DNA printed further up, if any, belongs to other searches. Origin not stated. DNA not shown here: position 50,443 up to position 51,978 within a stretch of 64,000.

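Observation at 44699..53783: Ectoine-catabolism-like pathway rewired for an unknown cyclic amidine or amino-acid derivative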

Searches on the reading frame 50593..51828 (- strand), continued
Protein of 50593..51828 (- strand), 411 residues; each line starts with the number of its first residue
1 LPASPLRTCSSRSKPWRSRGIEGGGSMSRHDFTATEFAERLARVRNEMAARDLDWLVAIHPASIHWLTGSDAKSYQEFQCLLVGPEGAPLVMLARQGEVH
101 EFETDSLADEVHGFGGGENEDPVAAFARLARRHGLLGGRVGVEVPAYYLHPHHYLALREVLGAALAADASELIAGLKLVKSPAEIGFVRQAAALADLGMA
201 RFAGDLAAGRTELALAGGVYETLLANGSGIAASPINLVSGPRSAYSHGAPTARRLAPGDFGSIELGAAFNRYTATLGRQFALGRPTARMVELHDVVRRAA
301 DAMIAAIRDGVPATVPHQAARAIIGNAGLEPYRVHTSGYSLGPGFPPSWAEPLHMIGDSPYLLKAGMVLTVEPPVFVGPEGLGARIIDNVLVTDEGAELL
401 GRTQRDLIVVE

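Call 32: search_solved_structures(query=window:50593-51753:-, max_evalue=1e-28, show_alignments=5)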
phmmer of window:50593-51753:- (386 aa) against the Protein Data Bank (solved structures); distinct sequences matched with E-value up to 1e-28: 6.
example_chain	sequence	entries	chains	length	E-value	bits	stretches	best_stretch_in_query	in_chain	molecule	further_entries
5giu_A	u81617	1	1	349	2.8e-31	112.2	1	23-381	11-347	Proline dipeptidase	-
5cdl_A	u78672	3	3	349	3.2e-31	112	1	20-381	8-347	Proline dipeptidase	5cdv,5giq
1pv9_A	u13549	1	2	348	2.3e-30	109.2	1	145-383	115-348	Xaa-Pro dipeptidase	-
4ege_A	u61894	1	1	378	5.6e-30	107.9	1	5-385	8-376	Dipeptidase PepE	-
6twk_A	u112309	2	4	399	4.8e-29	104.9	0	6-384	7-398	Ectoine hydrolase DoeA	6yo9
6twj_A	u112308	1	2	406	5.1e-29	104.8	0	6-384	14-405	Ectoine hydrolase DoeA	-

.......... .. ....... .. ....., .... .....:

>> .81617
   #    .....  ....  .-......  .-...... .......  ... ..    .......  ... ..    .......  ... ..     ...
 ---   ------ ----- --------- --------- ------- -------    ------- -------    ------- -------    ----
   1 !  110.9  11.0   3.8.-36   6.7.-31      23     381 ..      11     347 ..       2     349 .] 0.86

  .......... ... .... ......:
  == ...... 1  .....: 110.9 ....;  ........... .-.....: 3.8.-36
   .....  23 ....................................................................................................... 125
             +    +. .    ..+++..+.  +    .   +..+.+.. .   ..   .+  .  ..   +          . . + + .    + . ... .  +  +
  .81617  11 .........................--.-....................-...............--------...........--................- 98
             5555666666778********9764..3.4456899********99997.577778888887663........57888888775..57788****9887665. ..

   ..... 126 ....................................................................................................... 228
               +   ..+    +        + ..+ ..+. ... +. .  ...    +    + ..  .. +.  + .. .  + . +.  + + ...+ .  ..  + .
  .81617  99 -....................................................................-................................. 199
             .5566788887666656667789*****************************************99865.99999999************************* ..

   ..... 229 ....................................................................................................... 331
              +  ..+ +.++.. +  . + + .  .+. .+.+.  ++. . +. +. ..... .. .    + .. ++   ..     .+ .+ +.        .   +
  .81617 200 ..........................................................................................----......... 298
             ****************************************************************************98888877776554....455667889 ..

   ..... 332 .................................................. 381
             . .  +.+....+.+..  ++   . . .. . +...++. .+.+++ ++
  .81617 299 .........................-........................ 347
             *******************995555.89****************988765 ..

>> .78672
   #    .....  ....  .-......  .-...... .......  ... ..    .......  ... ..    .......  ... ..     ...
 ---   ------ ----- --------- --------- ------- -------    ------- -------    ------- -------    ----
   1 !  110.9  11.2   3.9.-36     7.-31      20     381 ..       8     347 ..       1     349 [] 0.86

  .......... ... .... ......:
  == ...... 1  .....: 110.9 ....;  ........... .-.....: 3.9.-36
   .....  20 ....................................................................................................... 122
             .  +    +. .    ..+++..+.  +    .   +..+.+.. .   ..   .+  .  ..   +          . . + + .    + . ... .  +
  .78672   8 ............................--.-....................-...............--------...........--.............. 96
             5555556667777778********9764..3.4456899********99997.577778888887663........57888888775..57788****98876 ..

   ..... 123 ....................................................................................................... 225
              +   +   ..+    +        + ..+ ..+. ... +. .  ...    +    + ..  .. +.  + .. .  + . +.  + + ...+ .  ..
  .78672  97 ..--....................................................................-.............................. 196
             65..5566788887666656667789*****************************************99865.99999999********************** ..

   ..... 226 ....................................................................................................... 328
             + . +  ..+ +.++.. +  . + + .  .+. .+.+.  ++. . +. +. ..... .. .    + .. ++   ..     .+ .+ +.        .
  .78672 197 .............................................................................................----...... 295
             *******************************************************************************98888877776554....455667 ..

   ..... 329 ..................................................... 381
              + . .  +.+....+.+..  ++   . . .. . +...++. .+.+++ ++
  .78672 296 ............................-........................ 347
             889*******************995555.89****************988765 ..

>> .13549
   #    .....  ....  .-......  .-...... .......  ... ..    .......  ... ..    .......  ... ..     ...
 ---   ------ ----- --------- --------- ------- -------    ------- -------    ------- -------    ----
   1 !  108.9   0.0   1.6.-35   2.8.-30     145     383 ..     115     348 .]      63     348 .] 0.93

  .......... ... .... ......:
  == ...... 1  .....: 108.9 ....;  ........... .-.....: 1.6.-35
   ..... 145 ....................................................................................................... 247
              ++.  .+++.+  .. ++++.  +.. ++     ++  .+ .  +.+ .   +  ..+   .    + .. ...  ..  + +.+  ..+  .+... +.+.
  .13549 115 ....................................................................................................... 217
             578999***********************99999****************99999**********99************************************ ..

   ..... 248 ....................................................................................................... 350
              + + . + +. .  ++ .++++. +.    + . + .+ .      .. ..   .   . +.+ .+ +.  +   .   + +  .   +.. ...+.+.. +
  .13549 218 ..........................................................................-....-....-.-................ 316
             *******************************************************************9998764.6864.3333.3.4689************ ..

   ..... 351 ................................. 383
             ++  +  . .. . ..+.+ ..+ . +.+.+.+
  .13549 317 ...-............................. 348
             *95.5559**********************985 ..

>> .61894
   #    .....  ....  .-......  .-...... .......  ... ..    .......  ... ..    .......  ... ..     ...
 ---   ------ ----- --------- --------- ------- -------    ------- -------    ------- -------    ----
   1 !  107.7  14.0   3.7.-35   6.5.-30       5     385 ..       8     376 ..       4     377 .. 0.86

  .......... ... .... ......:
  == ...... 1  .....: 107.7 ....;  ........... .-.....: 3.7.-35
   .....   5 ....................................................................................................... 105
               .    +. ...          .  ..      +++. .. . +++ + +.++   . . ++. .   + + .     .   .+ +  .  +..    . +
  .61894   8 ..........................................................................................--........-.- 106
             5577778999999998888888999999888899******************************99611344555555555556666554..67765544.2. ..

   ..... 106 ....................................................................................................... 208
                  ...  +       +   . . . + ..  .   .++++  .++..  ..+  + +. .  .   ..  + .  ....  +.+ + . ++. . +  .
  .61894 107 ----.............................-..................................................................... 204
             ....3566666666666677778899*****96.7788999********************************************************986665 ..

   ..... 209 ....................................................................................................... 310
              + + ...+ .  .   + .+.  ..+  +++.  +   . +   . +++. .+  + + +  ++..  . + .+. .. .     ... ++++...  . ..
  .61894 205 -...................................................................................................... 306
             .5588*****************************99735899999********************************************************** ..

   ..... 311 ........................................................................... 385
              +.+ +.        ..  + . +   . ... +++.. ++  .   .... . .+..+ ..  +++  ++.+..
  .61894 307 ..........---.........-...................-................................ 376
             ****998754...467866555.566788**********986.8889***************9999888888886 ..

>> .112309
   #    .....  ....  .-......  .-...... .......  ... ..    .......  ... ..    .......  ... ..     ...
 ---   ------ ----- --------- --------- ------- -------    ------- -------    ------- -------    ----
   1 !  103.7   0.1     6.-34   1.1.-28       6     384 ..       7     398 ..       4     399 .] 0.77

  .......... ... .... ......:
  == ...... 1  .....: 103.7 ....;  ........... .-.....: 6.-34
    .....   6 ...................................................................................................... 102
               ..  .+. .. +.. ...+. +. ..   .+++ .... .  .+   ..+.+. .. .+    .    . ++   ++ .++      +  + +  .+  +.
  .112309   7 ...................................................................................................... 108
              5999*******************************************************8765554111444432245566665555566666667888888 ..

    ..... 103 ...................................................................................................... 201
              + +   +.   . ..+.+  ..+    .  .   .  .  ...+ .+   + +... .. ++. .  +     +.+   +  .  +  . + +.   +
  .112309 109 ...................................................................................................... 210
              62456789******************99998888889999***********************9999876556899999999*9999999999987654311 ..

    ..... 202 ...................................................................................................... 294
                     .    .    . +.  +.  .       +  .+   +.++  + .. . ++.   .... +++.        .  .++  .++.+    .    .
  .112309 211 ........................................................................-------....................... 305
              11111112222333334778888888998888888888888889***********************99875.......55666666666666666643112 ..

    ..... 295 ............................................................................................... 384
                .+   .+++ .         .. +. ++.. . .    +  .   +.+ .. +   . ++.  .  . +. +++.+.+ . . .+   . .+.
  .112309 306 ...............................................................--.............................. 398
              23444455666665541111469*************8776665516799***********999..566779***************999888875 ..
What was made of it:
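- On Ectoine hydrolase DoeA/EutD: Alignment to 6TWK beside prolidases (call 32).
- DoeA-type signature shared by the M24 and 6TWK (E at metal site D1, no acid at D2 or E2, GY for GH, the 4-residue PPxWxE insertion, conserved His), and absent from the prolidases aligned beside it: call 32. The M24 keeps a Glu (E346) where DoeA has Met (call 32).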

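Call 34: search_protein_families(library=pfam, proteins=[L043:11176-11955:+, L043:11971-12357:+, L043:12366-13490:+, L043:13487-14446:+, L043:14254-15567:+, L043:15549-16361:+, L075:12005-12832:+, L075:13864-15012:+, L075:15009-15767:+, L075:15810-16775:+])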
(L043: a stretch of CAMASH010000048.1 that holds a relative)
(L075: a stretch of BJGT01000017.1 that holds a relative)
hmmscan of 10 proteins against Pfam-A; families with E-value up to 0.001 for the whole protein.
L043:11176-11955:+ (259 aa): 4 families
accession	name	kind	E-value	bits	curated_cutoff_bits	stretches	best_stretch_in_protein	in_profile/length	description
PF13561.12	adh_short_C2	-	1.8e-57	195.1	27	1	24-256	1-236/236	Enoyl-(Acyl carrier protein) reductase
PF00106.31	adh_short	-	3.6e-55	186.9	26.6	1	18-202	1-192/195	short chain dehydrogenase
PF08659.16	KR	-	6.5e-10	39.6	22.6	1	21-162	4-152/180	KR domain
PF01370.27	Epimerase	-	4.6e-06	26.7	20.9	1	20-129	1-102/240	NAD dependent epimerase/dehydratase family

L043:11971-12357:+ (128 aa): 1 family
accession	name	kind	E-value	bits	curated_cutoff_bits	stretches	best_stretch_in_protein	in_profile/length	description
PF01042.26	Ribonuc_L-PSP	-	5.4e-28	97.9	27.3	1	11-126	4-120/121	Endoribonuclease L-PSP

L043:12366-13490:+ (374 aa): 3 families
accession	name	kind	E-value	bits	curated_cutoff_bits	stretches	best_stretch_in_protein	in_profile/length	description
PF01546.33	Peptidase_M20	-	7.7e-33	114.6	24.6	1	70-369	1-205/206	Peptidase family M20/M25/M40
PF07687.19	M20_dimer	-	1.5e-16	60.7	21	1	173-278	4-104/107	Peptidase dimerisation domain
PF04389.22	Peptidase_M28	-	5.5e-06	26.7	21.3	1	56-151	1-79/193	Peptidase family M28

L043:13487-14446:+ (319 aa): 2 families
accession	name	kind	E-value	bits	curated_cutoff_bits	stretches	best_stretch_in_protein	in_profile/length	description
PF01408.29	GFO_IDH_MocA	-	1.3e-23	84.4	24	1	5-124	1-120/120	Oxidoreductase family, NAD-binding Rossmann fold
PF22725.1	GFO_IDH_MocA_C3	-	0.00027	21.4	27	1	170-242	49-119/124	GFO/IDH/MocA C-terminal domain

L043:14254-15567:+ (437 aa): 1 family
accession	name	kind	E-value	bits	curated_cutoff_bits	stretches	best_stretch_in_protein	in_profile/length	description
PF00266.25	Aminotran_5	-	6.8e-31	108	21.5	1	121-426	46-371/371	Aminotransferase class-V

L043:15549-16361:+ (270 aa): 1 family
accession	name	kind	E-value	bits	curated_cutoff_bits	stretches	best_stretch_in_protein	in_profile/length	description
PF04909.20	Amidohydro_2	-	8.7e-10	39.3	26.4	1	10-230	2-247/289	Amidohydrolase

L075:12005-12832:+ (275 aa): 1 family
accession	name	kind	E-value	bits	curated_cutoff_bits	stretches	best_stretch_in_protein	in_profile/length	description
PF02633.19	Creatininase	-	1.2e-59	202.1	31.3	1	26-265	2-238/238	Creatinine amidohydrolase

L075:13864-15012:+ (382 aa): 3 families
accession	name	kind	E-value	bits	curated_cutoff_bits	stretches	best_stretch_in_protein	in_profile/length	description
PF00266.25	Aminotran_5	-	5.9e-33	114.8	21.5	1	19-344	2-336/371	Aminotransferase class-V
PF00155.27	Aminotran_1_2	-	2.1e-05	24.3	19.7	1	32-148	19-149/361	Aminotransferase class I and II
PF22580.2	KYNU_C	-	0.00026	21.4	27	1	293-370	11-90/90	Kynureninase C-terminal domain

L075:15009-15767:+ (252 aa): 0 families

L075:15810-16775:+ (321 aa): 3 families
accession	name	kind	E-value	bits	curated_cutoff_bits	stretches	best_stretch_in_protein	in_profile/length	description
PF17773.7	UPF0176_N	-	4.2e-29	101.2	26.2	1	4-95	1-92/92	UPF0176 acylphosphatase like domain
PF00581.25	Rhodanese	-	2.8e-09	37.8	22.2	1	116-212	3-100/102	Rhodanese-like domain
PF12368.13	Rhodanese_C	-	0.0006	20.5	26.9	0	223-255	1-33/66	Rhodanase C-terminal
